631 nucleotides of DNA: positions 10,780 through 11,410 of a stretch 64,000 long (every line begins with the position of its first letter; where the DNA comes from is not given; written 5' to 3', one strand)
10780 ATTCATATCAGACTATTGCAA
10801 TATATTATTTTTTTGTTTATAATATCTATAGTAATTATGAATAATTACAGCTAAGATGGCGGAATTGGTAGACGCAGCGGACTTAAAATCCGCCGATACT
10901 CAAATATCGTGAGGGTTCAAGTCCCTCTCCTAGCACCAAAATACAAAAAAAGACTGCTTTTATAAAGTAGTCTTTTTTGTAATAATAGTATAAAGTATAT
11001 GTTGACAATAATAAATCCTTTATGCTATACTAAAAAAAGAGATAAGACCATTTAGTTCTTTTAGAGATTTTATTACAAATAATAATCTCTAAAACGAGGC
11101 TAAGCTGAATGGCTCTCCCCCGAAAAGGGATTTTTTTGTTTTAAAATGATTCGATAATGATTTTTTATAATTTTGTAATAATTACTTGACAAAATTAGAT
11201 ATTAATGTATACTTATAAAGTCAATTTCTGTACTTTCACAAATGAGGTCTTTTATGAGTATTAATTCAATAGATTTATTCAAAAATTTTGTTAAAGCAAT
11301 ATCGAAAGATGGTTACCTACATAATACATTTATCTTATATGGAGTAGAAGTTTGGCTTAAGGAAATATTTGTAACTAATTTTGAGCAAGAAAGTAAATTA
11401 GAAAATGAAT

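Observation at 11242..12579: Two-member paralogous family with an unrecognised conserved C-terminal domain (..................), one copy beside tRNA-Leu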

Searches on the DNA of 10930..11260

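Call 59: search_rna_families(source=window, start=10930, end=11260, threshold=evalue, max_evalue=10, show_alignments=2)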
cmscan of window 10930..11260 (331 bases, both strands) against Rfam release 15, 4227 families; matches with E-value up to 10: 17.
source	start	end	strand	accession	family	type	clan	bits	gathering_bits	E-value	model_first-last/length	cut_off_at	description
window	10975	11060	-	RF00238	ctRNA_pND324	Gene; antisense;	-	27.6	45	0.037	1-86/86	no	ctRNA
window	10930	10981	+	RF00506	Thr_leader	Cis-reg; leader;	-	22.2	55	0.049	65-118/118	5'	Threonine operon leader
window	11059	11094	-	RF00361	snoZ119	Gene; snRNA; snoRNA; CD-box;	-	20.4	70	0.29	1-98/98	no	Small nucleolar RNA Z119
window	10939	10974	+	RF02844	RefA9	Gene; antisense;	-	19.9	49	0.95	23-64/64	no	Enterococcus sRNA A9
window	10986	11068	+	RF01233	snoU109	Gene; snRNA; snoRNA; HACA-box;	-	18.6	43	1.4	1-134/134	no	Small nucleolar RNA U109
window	10930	10980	+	RF02713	MCS4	Gene; sRNA;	-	18.5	56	2.4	45-123/123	5'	Mycoplasma sRNA MCS4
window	10942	11002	-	RF00506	Thr_leader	Cis-reg; leader;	-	17.8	55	0.52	1-118/118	no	Threonine operon leader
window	11031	11124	+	RF02964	DUF3800-V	Gene; sRNA;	-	17.1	37.4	1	1-96/96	no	DUF3800-V RNA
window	10930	10984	+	RF01409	STnc250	Gene; sRNA;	-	16.7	42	0.67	36-94/94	5'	STnc250 Hfq binding RNA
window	10950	11006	-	RF02844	RefA9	Gene; antisense;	-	15.9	49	6.5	1-64/64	no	Enterococcus sRNA A9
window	11047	11098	-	RF04239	mir-4679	Gene; miRNA;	-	15.2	88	4.5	1-75/75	no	mir-4679 microRNA precursor family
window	10930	11010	+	RF00263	SNORA68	Gene; snRNA; snoRNA; HACA-box;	-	14.7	43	2.9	1-133/133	no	Small nucleolar RNA SNORA68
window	11060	11193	-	RF02546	LSU_trypano_mito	Gene; rRNA;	CL00112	14.6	60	0.51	132-561/561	no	Trypanosomatid mitochondrial large subunit ribosomal RNA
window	10930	10978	+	RF04184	BTnc060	Gene; sRNA;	-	14.2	228.9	8.2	129-213/213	5'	Bacteroides sRNA BTnc060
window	11013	11108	+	RF02839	Ref66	Gene; antisense;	-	13.7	92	3.6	1-120/120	no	Enterococcus sRNA 66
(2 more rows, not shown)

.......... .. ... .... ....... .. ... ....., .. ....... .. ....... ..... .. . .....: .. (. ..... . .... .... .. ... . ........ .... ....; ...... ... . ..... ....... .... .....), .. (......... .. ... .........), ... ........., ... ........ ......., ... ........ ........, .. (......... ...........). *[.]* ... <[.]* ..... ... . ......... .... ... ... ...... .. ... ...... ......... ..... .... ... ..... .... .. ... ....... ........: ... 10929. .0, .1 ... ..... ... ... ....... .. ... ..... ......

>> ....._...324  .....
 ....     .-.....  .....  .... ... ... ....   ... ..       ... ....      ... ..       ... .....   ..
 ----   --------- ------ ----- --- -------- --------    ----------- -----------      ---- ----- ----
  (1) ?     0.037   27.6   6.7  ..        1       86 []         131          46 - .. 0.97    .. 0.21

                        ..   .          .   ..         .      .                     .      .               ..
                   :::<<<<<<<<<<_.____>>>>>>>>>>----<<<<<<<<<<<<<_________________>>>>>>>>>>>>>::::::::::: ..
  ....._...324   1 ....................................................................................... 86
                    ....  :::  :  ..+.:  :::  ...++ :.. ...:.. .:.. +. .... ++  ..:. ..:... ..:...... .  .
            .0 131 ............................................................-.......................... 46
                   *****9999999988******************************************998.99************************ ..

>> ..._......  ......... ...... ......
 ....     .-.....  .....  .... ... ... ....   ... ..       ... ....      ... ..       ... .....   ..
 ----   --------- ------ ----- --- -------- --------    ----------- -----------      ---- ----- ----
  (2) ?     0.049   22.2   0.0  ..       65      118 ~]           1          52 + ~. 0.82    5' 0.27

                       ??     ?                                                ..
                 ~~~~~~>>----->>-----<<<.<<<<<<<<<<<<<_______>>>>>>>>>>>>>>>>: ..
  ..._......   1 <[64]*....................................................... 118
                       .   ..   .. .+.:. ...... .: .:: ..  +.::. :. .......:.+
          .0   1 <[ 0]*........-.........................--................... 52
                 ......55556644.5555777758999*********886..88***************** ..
